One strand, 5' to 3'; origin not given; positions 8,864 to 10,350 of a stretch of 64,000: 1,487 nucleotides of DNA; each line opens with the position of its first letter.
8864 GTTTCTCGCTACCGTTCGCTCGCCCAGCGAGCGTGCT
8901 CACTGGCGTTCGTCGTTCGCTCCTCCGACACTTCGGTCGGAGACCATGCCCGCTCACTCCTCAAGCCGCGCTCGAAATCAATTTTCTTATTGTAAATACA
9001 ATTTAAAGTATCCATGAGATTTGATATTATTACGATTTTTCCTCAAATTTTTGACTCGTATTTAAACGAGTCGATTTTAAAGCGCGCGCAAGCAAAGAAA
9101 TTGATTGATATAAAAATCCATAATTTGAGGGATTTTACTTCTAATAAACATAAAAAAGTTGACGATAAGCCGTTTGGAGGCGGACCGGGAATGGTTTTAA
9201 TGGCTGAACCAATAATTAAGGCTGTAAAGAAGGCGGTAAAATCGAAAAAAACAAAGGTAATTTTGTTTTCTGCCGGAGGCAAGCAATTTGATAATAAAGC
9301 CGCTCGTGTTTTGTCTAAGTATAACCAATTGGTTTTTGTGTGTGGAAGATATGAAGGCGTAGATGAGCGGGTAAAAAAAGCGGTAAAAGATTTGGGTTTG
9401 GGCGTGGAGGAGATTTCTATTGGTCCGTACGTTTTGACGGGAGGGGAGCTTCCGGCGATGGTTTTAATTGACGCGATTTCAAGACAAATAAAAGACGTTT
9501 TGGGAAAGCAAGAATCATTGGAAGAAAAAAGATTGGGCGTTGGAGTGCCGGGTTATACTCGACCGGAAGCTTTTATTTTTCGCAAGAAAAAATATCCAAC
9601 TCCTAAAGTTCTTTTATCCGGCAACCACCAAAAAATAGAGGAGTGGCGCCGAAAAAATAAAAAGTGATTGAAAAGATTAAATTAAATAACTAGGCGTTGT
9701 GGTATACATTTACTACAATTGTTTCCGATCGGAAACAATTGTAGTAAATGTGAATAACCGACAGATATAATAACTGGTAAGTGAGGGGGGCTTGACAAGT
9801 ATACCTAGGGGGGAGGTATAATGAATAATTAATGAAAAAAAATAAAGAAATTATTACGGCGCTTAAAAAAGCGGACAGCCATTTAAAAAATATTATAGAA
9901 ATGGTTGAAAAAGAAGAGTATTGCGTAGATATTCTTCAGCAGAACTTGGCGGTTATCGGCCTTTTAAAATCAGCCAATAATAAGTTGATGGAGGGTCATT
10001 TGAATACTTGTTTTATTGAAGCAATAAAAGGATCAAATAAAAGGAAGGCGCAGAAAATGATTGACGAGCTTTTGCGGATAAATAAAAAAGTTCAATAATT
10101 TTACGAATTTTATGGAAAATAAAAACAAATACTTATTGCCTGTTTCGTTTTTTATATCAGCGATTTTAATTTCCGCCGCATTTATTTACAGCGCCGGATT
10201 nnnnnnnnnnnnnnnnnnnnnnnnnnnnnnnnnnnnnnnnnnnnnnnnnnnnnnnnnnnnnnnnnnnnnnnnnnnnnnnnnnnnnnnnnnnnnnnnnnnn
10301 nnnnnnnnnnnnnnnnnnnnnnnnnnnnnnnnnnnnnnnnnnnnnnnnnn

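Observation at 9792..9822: Textbook CsoR operator embedded in a 19-bp-spacer promoter, with flanking G6/G7 tracts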

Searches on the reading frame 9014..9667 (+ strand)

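Call 3: search_protein_families(library=pfam, proteins=[window:9014-9667:+], max_evalue=0.01)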
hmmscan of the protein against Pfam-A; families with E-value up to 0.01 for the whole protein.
window:9014-9667:+ (217 aa): 1 family
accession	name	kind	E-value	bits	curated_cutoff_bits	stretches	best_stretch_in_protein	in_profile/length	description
PF01746.26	tRNA_m1G_MT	-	4.9e-51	173.7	27.3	1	23-216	2-186/195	tRNA (Guanine-1)-methyltransferase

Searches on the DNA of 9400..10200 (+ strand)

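Call 51: search_rna_families(sources=[L181, L178, L183, L082], threshold=evalue, max_evalue=1)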
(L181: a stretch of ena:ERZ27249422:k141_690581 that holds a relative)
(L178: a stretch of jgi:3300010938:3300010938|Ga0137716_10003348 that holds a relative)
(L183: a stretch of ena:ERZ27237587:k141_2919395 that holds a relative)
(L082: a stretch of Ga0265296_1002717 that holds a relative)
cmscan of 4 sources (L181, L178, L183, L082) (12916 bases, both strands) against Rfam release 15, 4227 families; matches with E-value up to 1: 4.
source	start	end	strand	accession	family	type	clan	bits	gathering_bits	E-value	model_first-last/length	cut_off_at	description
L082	2732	2777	-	RF00965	mir-549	Gene; miRNA;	-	27.9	93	0.04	1-72/72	no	mir-549 microRNA precursor family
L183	73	230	-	RF01408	sraL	Gene; sRNA;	-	26.5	39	0.015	1-142/142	no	sraL Hfq binding RNA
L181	1072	1158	+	RF03824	MIR5285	Gene; miRNA;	-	23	88.5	0.43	1-63/63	no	MIR5285 microRNA precursor family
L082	629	700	+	RF02621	BSnc120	Gene; sRNA;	-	22.8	114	0.24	1-88/88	no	Brucella sRNA 120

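Call 52: search_rna_families(source=window, start=9400, end=10200, threshold=evalue, max_evalue=5)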
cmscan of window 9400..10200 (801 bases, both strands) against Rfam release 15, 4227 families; matches with E-value up to 5: 12.
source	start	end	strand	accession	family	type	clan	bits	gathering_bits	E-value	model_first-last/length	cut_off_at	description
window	9707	9750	-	RF04149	MIR447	Gene; miRNA;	-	24.5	200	0.012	1-236/236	no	MIR447 microRNA precursor family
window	9706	9751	+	RF01025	mir-934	Gene; miRNA;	-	24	80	0.038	1-83/83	no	mir-934 microRNA precursor family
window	9700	9762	+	RF03618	mir-5592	Gene; miRNA;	-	22.6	82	0.24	1-66/66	no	mir-5592 microRNA precursor family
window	9689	9782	-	RF03922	MIR2119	Gene; miRNA;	-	22.3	73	3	1-188/188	no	MIR2119 microRNA precursor family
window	10045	10199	-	RF01236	snoU19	Gene; snRNA; snoRNA; HACA-box;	-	21.4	45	0.64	1-144/144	no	Small nucleolar RNA U19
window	9702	9753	-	RF03618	mir-5592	Gene; miRNA;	-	20.4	82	0.83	1-66/66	no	mir-5592 microRNA precursor family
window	9644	9753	-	RF02579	tsr26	Gene; sRNA;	-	18.9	141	4.6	1-122/122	no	S. aureus tsr26 small RNA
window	10070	10117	+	RF01810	pntA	Gene; sRNA;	-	18.5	54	4.9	1-62/62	no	pntA sRNA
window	9571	9681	-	RF01248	snR8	Gene; snRNA; snoRNA; HACA-box;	CL00039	16.6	45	1.9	1-184/184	no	Small nucleolar RNA snR8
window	9476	9587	-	RF01511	Afu_304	Gene; snRNA; snoRNA; CD-box;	-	15.7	35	4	1-107/107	no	A. fumigatus snoRNA Afu_304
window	9695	9762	+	RF00788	mir-287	Gene; miRNA;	-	14.9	80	4.9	1-73/73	no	mir-287 microRNA precursor family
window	10030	10107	-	RF02706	TeloSII_ncR30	Gene; sRNA;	-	13.1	86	2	1-226/226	no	TeloSII non coding RNA 30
